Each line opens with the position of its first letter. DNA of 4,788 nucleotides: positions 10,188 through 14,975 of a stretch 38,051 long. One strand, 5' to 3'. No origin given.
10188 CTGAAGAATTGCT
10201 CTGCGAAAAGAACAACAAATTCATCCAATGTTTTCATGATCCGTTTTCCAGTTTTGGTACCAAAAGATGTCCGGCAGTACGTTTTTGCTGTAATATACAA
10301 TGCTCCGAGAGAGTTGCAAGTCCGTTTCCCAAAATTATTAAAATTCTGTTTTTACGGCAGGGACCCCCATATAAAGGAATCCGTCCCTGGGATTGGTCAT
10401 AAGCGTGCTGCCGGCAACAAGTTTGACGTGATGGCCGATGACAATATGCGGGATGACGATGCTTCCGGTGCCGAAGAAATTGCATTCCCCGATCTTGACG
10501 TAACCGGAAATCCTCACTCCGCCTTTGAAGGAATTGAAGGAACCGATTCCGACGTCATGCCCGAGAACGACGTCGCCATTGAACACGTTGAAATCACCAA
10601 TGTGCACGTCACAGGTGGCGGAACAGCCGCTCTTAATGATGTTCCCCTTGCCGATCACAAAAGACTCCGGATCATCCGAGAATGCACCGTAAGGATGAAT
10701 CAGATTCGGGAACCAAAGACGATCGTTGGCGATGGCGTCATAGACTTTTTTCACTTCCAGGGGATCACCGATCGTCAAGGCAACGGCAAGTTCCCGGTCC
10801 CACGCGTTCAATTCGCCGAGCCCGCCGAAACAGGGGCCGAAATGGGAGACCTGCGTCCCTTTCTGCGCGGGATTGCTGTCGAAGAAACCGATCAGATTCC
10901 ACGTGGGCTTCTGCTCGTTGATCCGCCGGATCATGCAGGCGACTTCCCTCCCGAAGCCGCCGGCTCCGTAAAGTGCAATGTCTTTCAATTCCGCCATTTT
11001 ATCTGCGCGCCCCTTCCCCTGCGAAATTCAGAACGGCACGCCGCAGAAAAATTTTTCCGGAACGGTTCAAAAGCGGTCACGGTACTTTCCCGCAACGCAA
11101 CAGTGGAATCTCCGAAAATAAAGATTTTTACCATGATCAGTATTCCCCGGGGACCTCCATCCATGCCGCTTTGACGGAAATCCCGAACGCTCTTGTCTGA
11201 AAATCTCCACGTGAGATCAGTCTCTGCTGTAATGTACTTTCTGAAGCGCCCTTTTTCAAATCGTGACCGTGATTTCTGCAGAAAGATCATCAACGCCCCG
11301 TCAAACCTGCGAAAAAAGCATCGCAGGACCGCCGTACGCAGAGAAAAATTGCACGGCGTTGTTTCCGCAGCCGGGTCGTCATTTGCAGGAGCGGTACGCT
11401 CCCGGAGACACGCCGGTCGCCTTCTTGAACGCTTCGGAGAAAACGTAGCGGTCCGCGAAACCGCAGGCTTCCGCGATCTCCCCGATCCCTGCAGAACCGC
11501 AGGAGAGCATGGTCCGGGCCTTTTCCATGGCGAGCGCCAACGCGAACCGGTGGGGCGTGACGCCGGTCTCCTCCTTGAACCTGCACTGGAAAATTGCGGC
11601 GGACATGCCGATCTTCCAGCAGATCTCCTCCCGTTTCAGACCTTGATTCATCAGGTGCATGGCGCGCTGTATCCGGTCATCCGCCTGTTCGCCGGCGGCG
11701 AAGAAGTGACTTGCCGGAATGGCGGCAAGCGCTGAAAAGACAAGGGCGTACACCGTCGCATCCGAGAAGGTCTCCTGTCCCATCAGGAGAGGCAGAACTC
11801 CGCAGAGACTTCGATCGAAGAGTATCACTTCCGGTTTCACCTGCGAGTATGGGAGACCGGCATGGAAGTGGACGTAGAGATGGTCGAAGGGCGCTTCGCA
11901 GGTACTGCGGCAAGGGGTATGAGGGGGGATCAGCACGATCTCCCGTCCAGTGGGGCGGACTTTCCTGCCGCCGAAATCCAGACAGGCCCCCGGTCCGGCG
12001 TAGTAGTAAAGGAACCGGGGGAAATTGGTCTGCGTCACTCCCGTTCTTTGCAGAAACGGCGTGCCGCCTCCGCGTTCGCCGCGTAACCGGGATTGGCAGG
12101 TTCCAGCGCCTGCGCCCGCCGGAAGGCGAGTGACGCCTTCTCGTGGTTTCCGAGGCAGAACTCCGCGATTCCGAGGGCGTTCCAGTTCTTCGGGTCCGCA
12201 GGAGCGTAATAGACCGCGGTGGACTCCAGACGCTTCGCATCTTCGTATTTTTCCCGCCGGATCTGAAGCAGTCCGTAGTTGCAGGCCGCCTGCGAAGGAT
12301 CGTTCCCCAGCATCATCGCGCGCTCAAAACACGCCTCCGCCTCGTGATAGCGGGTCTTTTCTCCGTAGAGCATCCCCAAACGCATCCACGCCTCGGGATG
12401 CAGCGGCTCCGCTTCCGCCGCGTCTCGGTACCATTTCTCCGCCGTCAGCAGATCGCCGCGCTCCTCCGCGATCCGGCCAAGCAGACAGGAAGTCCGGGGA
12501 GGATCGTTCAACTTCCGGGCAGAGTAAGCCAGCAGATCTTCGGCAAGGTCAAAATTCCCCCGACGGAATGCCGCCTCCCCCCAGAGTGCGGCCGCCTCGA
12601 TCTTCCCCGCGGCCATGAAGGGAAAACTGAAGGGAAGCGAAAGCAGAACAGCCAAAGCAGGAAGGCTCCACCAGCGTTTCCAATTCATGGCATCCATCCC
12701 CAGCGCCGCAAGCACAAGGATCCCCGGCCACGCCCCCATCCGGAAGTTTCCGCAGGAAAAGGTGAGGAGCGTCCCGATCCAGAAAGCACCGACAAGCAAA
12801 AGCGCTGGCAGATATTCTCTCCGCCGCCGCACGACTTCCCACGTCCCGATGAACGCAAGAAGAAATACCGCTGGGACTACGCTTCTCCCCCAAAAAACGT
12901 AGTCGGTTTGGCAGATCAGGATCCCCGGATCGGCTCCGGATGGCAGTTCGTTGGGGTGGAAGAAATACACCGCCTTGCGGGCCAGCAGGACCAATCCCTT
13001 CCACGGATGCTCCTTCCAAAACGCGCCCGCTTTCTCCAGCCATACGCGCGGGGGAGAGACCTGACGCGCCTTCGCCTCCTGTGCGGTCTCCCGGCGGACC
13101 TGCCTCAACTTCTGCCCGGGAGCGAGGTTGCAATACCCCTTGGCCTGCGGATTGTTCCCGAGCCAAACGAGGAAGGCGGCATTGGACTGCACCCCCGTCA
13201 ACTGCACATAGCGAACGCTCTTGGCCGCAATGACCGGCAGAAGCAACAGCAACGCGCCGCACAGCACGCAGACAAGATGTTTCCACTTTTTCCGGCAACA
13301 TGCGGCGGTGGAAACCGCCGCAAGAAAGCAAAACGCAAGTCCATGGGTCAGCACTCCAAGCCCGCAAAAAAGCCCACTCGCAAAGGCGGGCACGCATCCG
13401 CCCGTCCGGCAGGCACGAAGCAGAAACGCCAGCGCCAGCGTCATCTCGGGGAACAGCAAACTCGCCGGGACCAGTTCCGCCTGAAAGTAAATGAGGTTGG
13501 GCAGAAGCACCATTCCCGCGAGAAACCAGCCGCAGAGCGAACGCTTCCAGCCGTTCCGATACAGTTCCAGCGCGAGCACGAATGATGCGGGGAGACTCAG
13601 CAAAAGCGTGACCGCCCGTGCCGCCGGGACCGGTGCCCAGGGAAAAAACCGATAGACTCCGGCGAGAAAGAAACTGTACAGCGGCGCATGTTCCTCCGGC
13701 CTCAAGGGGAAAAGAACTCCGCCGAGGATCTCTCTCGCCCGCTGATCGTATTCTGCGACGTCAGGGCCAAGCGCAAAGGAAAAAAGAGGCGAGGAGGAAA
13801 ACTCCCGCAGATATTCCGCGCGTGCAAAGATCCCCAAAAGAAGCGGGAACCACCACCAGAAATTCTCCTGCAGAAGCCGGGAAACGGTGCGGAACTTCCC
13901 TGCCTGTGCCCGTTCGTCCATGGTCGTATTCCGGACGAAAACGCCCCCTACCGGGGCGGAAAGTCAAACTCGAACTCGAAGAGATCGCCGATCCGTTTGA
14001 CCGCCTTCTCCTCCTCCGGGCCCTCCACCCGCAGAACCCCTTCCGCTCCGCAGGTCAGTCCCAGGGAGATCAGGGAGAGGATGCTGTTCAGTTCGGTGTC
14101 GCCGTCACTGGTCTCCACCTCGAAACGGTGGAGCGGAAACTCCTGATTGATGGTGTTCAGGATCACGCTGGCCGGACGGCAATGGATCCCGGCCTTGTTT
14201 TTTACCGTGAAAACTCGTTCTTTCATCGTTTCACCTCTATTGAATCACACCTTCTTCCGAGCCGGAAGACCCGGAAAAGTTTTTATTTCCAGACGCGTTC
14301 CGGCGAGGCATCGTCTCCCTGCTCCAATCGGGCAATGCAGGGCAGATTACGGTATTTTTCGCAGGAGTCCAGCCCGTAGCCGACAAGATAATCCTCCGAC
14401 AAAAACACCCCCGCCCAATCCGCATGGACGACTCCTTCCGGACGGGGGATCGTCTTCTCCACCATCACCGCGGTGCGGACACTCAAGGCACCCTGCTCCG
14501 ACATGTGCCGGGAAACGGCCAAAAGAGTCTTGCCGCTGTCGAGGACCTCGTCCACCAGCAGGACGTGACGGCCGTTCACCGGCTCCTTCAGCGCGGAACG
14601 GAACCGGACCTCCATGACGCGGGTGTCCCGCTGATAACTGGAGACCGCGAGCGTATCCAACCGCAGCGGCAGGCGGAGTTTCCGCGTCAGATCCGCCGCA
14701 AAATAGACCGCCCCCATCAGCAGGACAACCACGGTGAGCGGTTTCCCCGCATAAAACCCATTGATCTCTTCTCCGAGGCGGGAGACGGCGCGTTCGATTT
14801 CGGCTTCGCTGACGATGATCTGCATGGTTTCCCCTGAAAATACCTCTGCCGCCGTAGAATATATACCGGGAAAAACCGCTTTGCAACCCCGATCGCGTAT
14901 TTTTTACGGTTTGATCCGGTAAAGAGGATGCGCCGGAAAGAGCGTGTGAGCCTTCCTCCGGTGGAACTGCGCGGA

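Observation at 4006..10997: Nine-ORF translationally coupled operon with two carrier-protein modules, an uncharacterised sugar-transfer-associated ATP-grasp, a NeuD/PglD acyltransferase and a MATE/MOP exporter: candidate undescribed envelope-glycan acyl/aminoacyl decoration system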

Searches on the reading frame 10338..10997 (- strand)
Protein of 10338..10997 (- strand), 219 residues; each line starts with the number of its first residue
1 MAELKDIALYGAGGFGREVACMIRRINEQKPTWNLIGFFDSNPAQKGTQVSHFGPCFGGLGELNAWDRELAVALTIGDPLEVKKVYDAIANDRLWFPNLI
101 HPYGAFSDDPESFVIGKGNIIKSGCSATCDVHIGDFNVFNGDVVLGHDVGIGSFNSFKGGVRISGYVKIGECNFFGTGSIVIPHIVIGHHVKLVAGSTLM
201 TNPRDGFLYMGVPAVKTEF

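Call 5: search_protein_families(library=pfam, proteins=[window:10338-10997:-], max_evalue=0.01)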
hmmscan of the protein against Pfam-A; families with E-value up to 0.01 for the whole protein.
window:10338-10997:- (219 aa): 2 families
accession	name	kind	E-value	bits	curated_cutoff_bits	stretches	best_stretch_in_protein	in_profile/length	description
PF17836.7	PglD_N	-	3.3e-08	34.4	23.4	1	6-87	1-76/78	PglD N-terminal domain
PF00132.30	Hexapep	-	8.7e-08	32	27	1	167-199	2-34/36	Bacterial transferase hexapeptide (six repeats)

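Call 6: search_protein_families(library=ncbifam, proteins=[window:10338-10997:-], max_evalue=0.01)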
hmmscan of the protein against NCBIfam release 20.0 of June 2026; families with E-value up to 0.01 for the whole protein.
window:10338-10997:- (219 aa): 10 families
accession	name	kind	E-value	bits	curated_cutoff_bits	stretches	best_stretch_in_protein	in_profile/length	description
TIGR03570.1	NeuD_NnaD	subfamily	2.1e-39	135.3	160.8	1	7-214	2-201/202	NeuD/PglB/VioB family sugar acetyltransferase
NF002060.0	PRK00892.1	subfamily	3.2e-08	33.1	207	1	143-216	240-314/345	UDP-3-O-(3-hydroxymyristoyl)glucosamine N-acyltransferase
TIGR01853.1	lipid_A_lpxD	equivalog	5.5e-07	28.8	242.5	1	143-216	231-304/325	UDP-3-O-(3-hydroxymyristoyl)glucosamine N-acyltransferase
TIGR01852.1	lipid_A_lpxA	equivalog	7.2e-06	25.4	231.05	1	118-197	82-168/254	acyl-ACP--UDP-N-acetylglucosamine O-acyltransferase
NF003657.0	PRK05289.1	equivalog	2e-05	23.9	226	1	107-197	76-173/264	acyl-ACP--UDP-N-acetylglucosamine O-acyltransferase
TIGR02353.1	NRPS_term_dom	equivalog_domain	0.0011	17.5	423.1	1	115-218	115-214/695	Pls/PosA family non-ribosomal peptide synthetase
NF007797.0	PRK10502.1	subfamily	0.003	17.2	192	1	166-217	125-176/183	WcaF family extracellular polysaccharide biosynthesis acetyltransferase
NF010940.0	PRK14360.1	equivalog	0.0047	15.5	602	1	139-209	362-433/452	bifunctional UDP-N-acetylglucosamine diphosphorylase/glucosamine-1-phosphate N-acetyltransferase GlmU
TIGR01172.1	cysE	equivalog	0.0054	16.8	210.65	1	130-214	81-161/162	serine O-acetyltransferase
NF007564.0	PRK10191.1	equivalog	0.0097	15.4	196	0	131-211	72-153/162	colanic acid biosynthesis acetyltransferase WcaB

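Call 39: search_solved_structures(query=window:10338-10997:-, max_evalue=0.001, show_alignments=2)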
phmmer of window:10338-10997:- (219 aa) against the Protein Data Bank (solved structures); distinct sequences matched with E-value up to 0.001: 13.
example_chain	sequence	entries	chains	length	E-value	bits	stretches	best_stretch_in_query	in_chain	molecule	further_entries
7txp_A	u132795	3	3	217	6.2e-12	48.7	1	4-214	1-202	VioB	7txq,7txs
4ea7_A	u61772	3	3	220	3.3e-11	46.3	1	76-214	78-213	Perosamine N-acetyltransferase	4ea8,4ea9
2npo_A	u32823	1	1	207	1.2e-10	44.5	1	75-218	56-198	Acetyltransferase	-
2vhe_A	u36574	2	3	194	2.1e-10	43.7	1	75-215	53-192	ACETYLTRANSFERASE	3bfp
3bss_A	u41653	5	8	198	2.2e-10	43.6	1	75-215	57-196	Acetyltransferase | UDP-N-acetylbacillosamine N-acetyltransferase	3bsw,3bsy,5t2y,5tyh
4eaa_A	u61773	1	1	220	2.9e-10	43.2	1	76-214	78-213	Perosamine N-acetyltransferase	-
4eab_A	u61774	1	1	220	6.6e-10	42.1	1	76-214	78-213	Perosamine N-acetyltransferase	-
4m98_A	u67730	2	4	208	1.4e-09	41.1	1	4-214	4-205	Pilin glycosylation protein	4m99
4m9c_A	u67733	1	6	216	1.5e-08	37.7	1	7-182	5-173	Bacterial transferase hexapeptide (Three repeats) family protein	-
4eqy_A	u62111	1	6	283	2.7e-05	27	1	106-200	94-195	Acyl-[acyl-carrier-protein]--UDP-N-acetylglucosamine O-acyltransferase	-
3t57_A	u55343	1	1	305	0.0001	25.1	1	110-185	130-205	UDP-N-acetylglucosamine O-acyltransferase domain-containing protein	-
3r1w_A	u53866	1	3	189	0.00054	22.7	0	100-216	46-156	carbonic anhydrase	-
3vbp_A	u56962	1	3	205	0.00086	22.1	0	136-216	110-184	Galactoside O-acetyltransferase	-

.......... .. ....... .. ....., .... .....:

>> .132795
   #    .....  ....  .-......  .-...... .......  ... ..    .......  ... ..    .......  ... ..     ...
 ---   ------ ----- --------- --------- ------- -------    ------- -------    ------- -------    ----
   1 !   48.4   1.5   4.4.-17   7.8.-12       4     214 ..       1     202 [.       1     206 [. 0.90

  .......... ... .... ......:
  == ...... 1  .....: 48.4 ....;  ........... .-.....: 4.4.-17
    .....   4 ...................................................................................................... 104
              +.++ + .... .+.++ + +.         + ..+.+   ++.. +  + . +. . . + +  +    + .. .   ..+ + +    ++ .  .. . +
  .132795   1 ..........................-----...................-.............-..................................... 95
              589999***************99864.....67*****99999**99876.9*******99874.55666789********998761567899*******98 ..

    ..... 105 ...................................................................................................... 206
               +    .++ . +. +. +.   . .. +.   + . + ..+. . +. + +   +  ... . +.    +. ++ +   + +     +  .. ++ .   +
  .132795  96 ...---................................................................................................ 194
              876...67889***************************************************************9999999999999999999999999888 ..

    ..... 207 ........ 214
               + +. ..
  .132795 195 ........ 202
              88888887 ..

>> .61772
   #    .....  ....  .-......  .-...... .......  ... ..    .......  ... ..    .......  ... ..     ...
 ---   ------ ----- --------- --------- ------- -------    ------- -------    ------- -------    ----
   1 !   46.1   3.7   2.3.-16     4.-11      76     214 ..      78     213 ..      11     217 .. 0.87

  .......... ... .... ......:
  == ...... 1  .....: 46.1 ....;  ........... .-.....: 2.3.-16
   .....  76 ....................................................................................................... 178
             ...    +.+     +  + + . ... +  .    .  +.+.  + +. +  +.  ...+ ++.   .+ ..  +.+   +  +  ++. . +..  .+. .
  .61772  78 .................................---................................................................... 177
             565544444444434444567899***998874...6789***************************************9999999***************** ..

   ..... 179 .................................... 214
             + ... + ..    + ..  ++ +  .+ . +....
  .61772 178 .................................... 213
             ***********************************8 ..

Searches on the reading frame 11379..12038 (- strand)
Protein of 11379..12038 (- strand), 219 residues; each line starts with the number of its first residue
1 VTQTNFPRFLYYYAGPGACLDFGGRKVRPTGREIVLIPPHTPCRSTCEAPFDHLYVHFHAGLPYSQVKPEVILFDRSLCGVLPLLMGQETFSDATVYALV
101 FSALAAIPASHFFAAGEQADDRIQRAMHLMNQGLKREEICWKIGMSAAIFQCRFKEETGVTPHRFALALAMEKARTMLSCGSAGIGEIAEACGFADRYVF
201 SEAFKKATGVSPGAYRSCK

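Call 8: search_protein_families(library=pfam, proteins=[window:11379-12038:-], max_evalue=0.001)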
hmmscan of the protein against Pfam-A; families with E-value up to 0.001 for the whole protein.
window:11379-12038:- (219 aa): 2 families
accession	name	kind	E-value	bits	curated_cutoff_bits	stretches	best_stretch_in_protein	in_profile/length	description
PF12833.13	HTH_18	-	2.2e-19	70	33.6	1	142-216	4-78/80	Helix-turn-helix domain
PF00165.29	HTH_AraC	-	1e-14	54.6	26.6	1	185-216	11-41/42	Bacterial regulatory helix-turn-helix proteins, AraC family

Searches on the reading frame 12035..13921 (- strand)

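Call 8: search_protein_families(library=pfam, proteins=[window:12035-13921:-], max_evalue=0.001)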
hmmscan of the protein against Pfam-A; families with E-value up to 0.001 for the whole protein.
window:12035-13921:- (628 aa): 9 families
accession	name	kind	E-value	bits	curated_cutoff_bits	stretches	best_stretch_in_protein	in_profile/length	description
PF07719.23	TPR_2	-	3.5e-14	52.1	27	2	509-538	1-30/34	Tetratricopeptide repeat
PF13181.12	TPR_8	-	1.1e-11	44.3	25.7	1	510-536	2-28/34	Tetratricopeptide repeat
PF23914.1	TPR_CcmH_CycH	-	5.8e-09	36.4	42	0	569-614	42-87/158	Cytochrome c-type biogenesis protein H TPR domain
PF13432.12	TPR_16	-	1.2e-08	35.6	32.7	1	480-542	2-62/65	Tetratricopeptide repeat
PF00515.34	TPR_1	-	1.8e-08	34.3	27.8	0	509-535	1-27/34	Tetratricopeptide repeat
PF13431.12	TPR_17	-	5.8e-08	32.8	24.4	0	498-529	2-33/34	Tetratricopeptide repeat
PF13428.12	TPR_14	-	7.7e-08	32.7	23.5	1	481-516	7-42/44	Tetratricopeptide repeat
PF13424.12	TPR_12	-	1.2e-07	32.2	30.1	0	510-565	4-67/77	Tetratricopeptide repeat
PF17874.7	TPR_MalT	-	0.00041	20.2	45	0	442-541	41-154/336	MalT-like TPR region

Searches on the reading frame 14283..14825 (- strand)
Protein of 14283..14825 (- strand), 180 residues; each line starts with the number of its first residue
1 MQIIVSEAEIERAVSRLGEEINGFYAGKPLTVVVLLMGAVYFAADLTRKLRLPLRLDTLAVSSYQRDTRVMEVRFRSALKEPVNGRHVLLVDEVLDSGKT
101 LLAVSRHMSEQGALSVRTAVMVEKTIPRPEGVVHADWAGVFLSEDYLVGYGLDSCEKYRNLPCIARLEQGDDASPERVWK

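Call 8: search_protein_families(library=pfam, proteins=[window:14283-14825:-], max_evalue=0.001)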
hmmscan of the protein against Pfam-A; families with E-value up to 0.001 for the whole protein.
window:14283-14825:- (180 aa): 1 family
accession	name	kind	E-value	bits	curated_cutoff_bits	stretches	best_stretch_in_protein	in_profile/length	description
PF00156.33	Pribosyltran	-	9.7e-22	77.4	26.3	1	8-126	9-128/158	Phosphoribosyl transferase domain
